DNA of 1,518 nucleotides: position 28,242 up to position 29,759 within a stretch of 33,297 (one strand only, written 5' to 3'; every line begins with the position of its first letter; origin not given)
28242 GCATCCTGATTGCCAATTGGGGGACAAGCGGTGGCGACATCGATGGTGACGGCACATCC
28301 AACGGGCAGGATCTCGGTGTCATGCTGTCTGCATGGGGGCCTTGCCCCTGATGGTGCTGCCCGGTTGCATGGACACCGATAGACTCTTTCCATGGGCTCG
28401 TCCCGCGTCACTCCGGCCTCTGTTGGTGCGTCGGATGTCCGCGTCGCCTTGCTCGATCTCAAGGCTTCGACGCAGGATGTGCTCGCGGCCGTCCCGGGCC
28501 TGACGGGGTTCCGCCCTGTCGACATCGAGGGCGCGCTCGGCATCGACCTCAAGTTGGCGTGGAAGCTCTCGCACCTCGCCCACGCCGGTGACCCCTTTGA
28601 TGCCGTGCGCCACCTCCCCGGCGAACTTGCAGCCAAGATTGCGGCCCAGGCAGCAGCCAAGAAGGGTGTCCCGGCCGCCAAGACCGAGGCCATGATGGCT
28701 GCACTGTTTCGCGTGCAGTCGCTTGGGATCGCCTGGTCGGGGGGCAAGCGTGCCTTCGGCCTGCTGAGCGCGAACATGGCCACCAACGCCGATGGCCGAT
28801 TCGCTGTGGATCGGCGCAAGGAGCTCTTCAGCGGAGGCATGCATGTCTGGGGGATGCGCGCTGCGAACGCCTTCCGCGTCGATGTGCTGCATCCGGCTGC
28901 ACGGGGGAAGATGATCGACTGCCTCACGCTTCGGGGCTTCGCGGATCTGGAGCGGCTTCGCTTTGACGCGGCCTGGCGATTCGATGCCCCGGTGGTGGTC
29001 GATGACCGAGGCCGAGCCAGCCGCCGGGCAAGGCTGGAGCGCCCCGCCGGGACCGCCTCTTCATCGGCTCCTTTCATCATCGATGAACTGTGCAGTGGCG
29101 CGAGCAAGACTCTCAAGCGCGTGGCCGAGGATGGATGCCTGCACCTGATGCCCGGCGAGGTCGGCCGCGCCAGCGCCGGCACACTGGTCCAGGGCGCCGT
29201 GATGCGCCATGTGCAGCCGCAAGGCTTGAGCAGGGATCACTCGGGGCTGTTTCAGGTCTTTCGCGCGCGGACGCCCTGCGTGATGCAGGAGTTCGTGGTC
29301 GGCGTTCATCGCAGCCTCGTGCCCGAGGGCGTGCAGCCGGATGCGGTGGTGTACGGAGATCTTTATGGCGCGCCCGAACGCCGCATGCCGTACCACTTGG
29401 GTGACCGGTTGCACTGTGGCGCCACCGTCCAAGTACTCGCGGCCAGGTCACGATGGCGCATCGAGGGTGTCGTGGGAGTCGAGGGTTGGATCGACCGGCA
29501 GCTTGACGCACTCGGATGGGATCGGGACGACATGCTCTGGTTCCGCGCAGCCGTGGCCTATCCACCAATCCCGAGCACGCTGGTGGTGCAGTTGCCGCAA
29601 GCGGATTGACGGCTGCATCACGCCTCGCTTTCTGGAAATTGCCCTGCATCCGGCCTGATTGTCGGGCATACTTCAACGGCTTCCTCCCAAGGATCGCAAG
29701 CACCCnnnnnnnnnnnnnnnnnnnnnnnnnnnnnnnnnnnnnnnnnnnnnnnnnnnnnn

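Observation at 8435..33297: Candidate undescribed surface system: lipid-carrier glycosylation and decoration island co-localised with three dockerin-tagged secreted proteins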

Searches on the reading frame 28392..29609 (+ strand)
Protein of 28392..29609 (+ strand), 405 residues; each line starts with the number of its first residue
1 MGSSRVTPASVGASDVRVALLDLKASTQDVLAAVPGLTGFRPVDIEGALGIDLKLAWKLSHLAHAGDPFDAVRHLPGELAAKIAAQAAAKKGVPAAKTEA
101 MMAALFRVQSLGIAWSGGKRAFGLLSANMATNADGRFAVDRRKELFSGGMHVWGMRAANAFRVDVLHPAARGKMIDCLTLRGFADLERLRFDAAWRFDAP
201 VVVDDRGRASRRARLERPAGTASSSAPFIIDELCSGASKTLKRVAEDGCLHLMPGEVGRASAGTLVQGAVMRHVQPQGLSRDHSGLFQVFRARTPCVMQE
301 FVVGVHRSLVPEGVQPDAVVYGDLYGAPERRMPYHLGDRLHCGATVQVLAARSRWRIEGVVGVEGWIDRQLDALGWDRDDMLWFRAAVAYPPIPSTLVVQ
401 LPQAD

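Call 10: search_protein_families(library=pfam, proteins=[window:28392-29609:+], max_evalue=0.01)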
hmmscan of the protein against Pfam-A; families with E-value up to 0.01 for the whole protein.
window:28392-29609:+ (405 aa): 0 families

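Call 11: search_protein_families(library=ncbifam, proteins=[window:28392-29609:+], max_evalue=0.01)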
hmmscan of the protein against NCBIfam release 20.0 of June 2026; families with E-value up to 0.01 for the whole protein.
window:28392-29609:+ (405 aa): 0 families

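Call 27: find_homologous_proteins(query=window:28392-29609:+, max_evalue=0.001)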
Query window:28392-29609:+ (405 aa): 13 proteins with E <= 0.001 among 8000 candidates.
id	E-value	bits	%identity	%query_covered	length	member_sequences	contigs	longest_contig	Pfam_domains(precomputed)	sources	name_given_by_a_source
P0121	2.6e-267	904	100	100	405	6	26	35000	-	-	-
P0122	1.3e-226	770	83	100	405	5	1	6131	-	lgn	-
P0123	8.9e-179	613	67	100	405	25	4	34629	-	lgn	-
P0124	1.2e-174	599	65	100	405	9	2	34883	-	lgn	-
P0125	2.8e-161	555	61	98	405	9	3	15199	-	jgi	jgi:hypothetical protein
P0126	1.9e-126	440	53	99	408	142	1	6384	-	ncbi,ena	-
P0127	2.5e-123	430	53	93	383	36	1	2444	-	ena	-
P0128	1.5e-93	332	51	80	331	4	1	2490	-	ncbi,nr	ncbi:MAG: hypothetical protein EBU31_09340 [Proteobacteria bacterium]|nr:hypothetical protein [Pseud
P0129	7.6e-85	303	41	99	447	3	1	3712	-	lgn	-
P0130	3.7e-81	291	41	96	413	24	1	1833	-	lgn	-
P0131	4.4e-81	291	41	97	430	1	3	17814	-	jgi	jgi:hypothetical protein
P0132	2.3e-79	285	38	98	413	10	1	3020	-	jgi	-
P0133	1.6e-71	259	37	100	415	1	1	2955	-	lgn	-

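Call 28: find_encoding_contigs(protein=P0123, flank=10000, max_places=2)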
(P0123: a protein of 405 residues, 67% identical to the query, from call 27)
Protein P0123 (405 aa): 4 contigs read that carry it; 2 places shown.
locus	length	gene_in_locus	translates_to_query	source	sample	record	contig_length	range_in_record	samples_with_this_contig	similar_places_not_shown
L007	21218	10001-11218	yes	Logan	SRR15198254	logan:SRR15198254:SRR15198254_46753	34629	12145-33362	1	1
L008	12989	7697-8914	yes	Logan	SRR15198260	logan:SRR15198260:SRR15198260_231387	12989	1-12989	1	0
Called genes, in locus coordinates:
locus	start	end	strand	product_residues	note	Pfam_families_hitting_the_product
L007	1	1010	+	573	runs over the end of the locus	PF00664:ABC_membrane, PF00005:ABC_tran, PF13191:AAA_16 (faint), PF02463:SMC_N (weak)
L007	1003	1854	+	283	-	-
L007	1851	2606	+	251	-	-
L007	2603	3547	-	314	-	PF00535:Glycos_transf_2 (weak)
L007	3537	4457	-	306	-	PF00535:Glycos_transf_2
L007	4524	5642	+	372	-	PF00535:Glycos_transf_2, PF10111:Glyco_tranf_2_2, PF13641:Glyco_tranf_2_3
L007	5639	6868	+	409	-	PF20706:GT4-conflict (faint), PF00534:Glycos_transf_1, PF13692:Glyco_trans_1_4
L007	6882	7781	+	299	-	-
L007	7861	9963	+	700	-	PF07691:PA14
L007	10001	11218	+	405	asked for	-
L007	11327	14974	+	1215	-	PF07691:PA14, PF13385:Laminin_G_3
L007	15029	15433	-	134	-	PF13279:4HBT_2, PF03061:4HBT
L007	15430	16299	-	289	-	PF04072:LCM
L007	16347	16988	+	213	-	PF01161:PBP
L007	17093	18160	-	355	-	PF14238:DUF4340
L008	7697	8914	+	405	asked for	-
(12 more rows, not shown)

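Call 29: find_encoding_contigs(protein=P0124, flank=10000, max_places=2)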
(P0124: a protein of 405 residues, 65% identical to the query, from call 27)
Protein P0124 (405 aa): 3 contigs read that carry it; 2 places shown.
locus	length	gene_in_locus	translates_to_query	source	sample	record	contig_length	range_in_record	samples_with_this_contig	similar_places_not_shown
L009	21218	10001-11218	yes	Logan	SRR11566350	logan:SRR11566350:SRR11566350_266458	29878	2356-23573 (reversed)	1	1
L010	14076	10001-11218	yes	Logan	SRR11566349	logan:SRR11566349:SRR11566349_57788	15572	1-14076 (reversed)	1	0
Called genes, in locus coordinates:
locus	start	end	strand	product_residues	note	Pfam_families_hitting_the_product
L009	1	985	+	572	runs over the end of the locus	PF00664:ABC_membrane (weak), PF00005:ABC_tran, PF02463:SMC_N (faint)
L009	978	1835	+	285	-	-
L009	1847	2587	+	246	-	PF13489:Methyltransf_23 (weak), PF08241:Methyltransf_11 (weak), PF08242:Methyltransf_12 (weak)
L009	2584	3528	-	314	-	PF00535:Glycos_transf_2, PF13641:Glyco_tranf_2_3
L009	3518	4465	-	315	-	PF00535:Glycos_transf_2 (weak)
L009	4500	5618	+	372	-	PF00535:Glycos_transf_2, PF10111:Glyco_tranf_2_2, PF13641:Glyco_tranf_2_3, PF13632:Glyco_trans_2_3 (faint)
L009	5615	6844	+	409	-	PF13439:Glyco_transf_4 (faint), PF13579:Glyco_trans_4_4 (weak), PF20706:GT4-conflict, PF00534:Glycos_transf_1, PF13692:Glyco_trans_1_4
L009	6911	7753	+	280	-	-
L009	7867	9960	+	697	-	PF07691:PA14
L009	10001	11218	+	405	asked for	-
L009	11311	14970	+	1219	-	PF07691:PA14, PF18884:TSP3_bac (weak), PF13385:Laminin_G_3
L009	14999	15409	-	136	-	PF13279:4HBT_2, PF03061:4HBT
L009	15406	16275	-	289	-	PF04072:LCM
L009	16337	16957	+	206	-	PF01161:PBP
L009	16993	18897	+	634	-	PF13229:Beta_helix (faint)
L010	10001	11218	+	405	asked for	-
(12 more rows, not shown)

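Call 30: find_encoding_contigs(protein=P0131, flank=10000, max_places=3)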
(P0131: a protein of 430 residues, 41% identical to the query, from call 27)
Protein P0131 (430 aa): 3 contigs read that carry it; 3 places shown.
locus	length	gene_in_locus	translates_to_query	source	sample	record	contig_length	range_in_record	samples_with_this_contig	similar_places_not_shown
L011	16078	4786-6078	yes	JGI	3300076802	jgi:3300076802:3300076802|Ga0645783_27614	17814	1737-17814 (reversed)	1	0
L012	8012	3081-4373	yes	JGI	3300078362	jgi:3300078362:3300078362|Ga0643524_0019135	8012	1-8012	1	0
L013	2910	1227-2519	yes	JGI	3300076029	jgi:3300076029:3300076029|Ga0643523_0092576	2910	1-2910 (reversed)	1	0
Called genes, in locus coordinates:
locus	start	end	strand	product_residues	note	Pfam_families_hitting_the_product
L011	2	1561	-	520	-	?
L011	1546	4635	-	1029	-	PF13229:Beta_helix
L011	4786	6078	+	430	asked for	-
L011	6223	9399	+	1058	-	PF08447:PAS_3, PF00989:PAS, PF13188:PAS_8, PF08448:PAS_4, PF13426:PAS_9, PF00512:HisKA, PF02518:HATPase_c, PF00072:Response_reg, +1 more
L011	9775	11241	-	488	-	PF01425:Amidase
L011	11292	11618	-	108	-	PF02686:GatC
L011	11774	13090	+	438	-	-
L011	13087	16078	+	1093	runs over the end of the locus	PF00873:ACR_tran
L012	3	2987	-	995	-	?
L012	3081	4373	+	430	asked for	-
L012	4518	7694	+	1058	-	PF08447:PAS_3, PF00989:PAS, PF13188:PAS_8, PF08448:PAS_4, PF13426:PAS_9, PF00512:HisKA, PF02518:HATPase_c, PF00072:Response_reg, +1 more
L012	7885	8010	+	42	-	?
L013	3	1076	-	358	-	?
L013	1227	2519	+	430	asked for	-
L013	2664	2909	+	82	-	?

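Call 31: find_encoding_contigs(protein=P0125, flank=10000, max_places=2)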
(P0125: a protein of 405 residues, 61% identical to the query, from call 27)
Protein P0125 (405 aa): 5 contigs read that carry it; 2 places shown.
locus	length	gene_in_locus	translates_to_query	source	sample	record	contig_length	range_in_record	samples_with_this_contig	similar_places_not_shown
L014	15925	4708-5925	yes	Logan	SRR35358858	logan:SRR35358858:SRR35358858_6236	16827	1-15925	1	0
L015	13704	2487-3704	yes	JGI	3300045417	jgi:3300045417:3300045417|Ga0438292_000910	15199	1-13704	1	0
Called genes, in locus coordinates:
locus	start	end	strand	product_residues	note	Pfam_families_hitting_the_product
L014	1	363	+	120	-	?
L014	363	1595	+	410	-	PF00534:Glycos_transf_1, PF13692:Glyco_trans_1_4, PF13524:Glyco_trans_1_2 (faint)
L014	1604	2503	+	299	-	-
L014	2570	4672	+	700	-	PF07691:PA14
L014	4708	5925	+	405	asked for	-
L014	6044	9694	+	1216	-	PF07691:PA14, PF13385:Laminin_G_3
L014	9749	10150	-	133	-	PF13279:4HBT_2, PF03061:4HBT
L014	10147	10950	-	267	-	PF04072:LCM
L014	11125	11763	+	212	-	PF01161:PBP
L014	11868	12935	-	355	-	PF14238:DUF4340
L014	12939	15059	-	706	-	PF23357:DUF7088, PF09822:ABC_transp_aux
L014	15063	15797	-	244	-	PF12730:ABC2_membrane_4 (weak), PF12698:ABC2_membrane_3 (weak), PF12679:ABC2_membrane_2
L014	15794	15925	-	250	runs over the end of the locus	PF00005:ABC_tran, PF13304:AAA_21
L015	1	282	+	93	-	?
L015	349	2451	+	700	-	PF07691:PA14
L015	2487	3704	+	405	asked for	-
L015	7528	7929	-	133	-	PF13279:4HBT_2, PF03061:4HBT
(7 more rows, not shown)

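Call 47: predict_structure(alignment_id=A2)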
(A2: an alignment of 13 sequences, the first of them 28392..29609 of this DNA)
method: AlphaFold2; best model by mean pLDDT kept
length: 405 residues; sequences in the alignment: 13
mean_pLDDT: 81.1   pTM: 0.65
mean pLDDT of the five models: 81.1, 80.8, 80.5, 75.3, 72.1
residues with pLDDT >= 90: 148; 70-90: 180; 50-70: 48; < 50: 29
segments of 3 or more residues with pLDDT < 50: 1-10, 130-137, 327-337
pLDDT, mean of each block of 10 residues (from residue 1): 34 76 94 91 90 88 80 82 94 95 91 67 55 48 73 87 95 91 91 85 80 89 89 75 77 81 92 84 79 90 94 84 59 46 77 81 93 94 92 86 79
secondary structure, 60 per line:
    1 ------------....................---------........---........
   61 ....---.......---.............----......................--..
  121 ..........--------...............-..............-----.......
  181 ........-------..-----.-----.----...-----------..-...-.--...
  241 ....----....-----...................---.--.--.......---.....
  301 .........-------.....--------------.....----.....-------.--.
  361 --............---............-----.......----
elements in order: H13-32 H42-49 H53-64 H68-74 H78-90 H95-116 H119-130 H139-153 E155-168 E174-188 E214-216 E241-244 E249-252 E258-276 E286-292 E296-306 E317-321 E345-349 H363-374 E381-389 E395-401

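Call 50: fold_search(model_id=the predicted structure, library=pdb)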
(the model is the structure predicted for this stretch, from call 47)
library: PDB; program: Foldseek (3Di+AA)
matches with E <= 10: 402; with E <= 0.001: 10
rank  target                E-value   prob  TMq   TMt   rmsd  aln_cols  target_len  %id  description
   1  3kd4_A                1.1e-04  1.00  0.26  0.21   8.7       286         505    8  CRYSTAL STRUCTURE OF A PUTATIVE PROTEASE (BDI_1141) FROM PARABACTEROIDES DISTASONIS ATCC 8503 AT 2.00 A RESOLUTION (released 2009-11-24)
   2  8jkt_A                3.2e-04  0.99  0.24  0.13   9.3       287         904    6  Crystal structure of feline aminopeptidase N ectodomain (released 2024-06-05)
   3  8t6h                  4.5e-04  0.99  0.24  0.13   8.5       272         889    8  X-ray crystal structure of PfA-M1(E319A) (released 2024-06-26)
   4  4p8q_A                4.5e-04  0.99  0.24  0.13  10.4       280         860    8  Crystal Structure of Human Insulin Regulated Aminopeptidase with Alanine in Active Site (released 2014-12-03)
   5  6u7e_A                5.3e-04  0.99  0.24  0.13   9.7       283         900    6  HCoV-229E RBD Class III in complex with human APN (released 2019-11-13)
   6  4p8q_B                5.3e-04  0.98  0.23  0.13  10.6       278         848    7  Crystal Structure of Human Insulin Regulated Aminopeptidase with Alanine in Active Site (released 2014-12-03)
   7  8ez2                  7.5e-04  0.99  0.24  0.12   9.0       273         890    8  Plasmodium falciparum M1 in complex with inhibitor 15ag (released 2023-01-18)
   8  9cao_B                8.4e-04  0.96  0.22  0.12  12.0       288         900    8  Aminopeptidase N open state (released 2025-08-06)
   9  5nzu_MODEL_1_D        8.8e-04  0.38  0.15  0.14  28.5       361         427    6  The structure of the COPI coat linkage II (released 2017-06-28)
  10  9cam_A                9.9e-04  0.99  0.25  0.13   9.5       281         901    5  Aminopeptidase N close state (released 2025-08-06)
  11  4pj6_A                1.0e-03  0.96  0.22  0.12  10.6       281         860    8  Crystal Structure of Human Insulin Regulated Aminopeptidase with Lysine in Active Site (released 2014-12-03)
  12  4r5t                  1.1e-03  0.96  0.22  0.12  10.5       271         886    9  Structure of the m1 alanylaminopeptidase from malaria complexed with a hydroxamic acid-based inhibitor (released 2014-10-29)
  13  4jbs_B                1.2e-03  0.94  0.22  0.12  10.0       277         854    8  Crystal structure of the human Endoplasmic Reticulum Aminopeptidase 2 in complex with PHOSPHINIC PSEUDOTRIPEPTIDE inhi (released 2013-12-11)
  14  8b6l_O                1.3e-03  0.97  0.26  0.20   8.3       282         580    8  Subtomogram average of the human Sec61-TRAP-OSTA-translocon (released 2022-12-07)
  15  8t7p                  1.4e-03  0.98  0.24  0.12   8.9       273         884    8  X-ray crystal structure of PfA-M1(M462S) (released 2024-06-26)
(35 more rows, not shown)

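Call 52: search_protein_families(library=pfam, proteins=[window:28392-29609:+], max_evalue=10)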
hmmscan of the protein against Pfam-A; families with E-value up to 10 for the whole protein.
window:28392-29609:+ (405 aa): 0 families

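Call 53: search_solved_structures(query=A2, max_evalue=10)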
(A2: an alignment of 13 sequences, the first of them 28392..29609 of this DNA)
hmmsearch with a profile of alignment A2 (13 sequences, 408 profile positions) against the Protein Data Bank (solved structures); distinct sequences matched with E-value up to 10: 4.
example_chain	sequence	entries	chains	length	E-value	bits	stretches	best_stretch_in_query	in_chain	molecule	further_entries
4r5d_A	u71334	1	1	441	0.019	17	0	228-270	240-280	Leucine rich repeat protein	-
8eja_B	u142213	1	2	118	0.035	16.2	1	22-74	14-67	aBAK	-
9clb_B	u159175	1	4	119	0.035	16.2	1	22-74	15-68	aBAK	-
4r6g_A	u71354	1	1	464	0.87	11.6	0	229-270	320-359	leucine rich repeats DLRR_K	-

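Call 84: search_protein_representatives(alignment_id=A2)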
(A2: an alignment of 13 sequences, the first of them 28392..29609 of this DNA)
Query: 13 sequences, 408 profile positions. Proteins with E-value up to 0.001 (for the whole library): 2103; up to 1e-10: 1523; up to 1e-30: 701. The best 150 are listed.
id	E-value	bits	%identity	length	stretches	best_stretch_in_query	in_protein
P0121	9.1e-194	660.4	-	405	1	2-408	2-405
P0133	2.4e-182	622.8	-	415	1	1-408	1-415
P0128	3.2e-153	526.8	-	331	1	80-406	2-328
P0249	1.0e-139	482.4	-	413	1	4-404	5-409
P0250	2.4e-100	352.7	-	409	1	6-406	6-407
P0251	1.1e-96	340.6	-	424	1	14-404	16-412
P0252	2.5e-90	319.7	-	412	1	5-406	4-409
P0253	2.1e-87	310.1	-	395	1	15-406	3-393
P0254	9.3e-85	301.3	-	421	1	17-406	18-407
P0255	8.1e-84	298.2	-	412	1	13-406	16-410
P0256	4.3e-81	289.3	-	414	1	17-407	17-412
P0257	1.1e-80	287.9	-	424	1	21-403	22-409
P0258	1.3e-79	284.4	-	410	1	19-406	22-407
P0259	1.2e-75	271.3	-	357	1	53-403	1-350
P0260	5.6e-73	262.6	-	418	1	14-404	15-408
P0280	9.6e-63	228.8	-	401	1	20-405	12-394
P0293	3.9e-60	220.2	-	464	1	18-406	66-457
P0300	7.7e-58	212.7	-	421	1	9-406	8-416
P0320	1.7e-55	204.9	-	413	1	14-403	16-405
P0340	2.0e-53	198.2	-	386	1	20-403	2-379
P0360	9.2e-52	192.7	-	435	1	14-399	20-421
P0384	3.2e-50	187.6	-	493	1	15-407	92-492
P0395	2.2e-49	184.8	-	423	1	18-407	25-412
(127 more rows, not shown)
